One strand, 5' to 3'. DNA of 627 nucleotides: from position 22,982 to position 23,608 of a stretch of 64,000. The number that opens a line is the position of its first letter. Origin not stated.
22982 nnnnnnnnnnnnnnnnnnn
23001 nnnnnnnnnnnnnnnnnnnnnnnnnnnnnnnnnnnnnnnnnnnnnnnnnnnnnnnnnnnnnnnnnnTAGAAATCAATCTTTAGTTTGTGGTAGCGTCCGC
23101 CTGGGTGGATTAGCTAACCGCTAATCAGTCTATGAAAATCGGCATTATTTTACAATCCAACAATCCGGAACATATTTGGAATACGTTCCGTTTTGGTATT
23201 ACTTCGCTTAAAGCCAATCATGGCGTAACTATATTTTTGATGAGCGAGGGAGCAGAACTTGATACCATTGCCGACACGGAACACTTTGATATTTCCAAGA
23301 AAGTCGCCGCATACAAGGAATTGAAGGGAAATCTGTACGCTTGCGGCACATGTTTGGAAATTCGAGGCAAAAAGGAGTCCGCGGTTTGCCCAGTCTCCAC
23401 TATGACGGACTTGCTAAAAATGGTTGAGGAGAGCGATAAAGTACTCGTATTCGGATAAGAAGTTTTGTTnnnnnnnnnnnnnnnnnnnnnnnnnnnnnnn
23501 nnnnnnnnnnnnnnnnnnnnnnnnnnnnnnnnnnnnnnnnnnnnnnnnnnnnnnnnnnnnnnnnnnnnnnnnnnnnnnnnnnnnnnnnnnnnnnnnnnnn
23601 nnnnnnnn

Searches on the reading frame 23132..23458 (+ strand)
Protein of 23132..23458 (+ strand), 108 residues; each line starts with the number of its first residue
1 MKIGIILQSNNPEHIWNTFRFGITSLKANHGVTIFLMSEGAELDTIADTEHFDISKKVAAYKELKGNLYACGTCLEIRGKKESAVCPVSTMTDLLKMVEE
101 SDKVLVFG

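Call 67: search_protein_families(library=pfam, proteins=[window:23132-23458:+], max_evalue=0.01)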
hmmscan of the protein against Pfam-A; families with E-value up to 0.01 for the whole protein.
window:23132-23458:+ (108 aa): 1 family
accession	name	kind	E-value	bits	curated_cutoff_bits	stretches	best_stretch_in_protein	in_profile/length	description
PF02635.20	DsrE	-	5.8e-09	36.6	22.7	1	1-107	1-116/116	DsrE/DsrF-like family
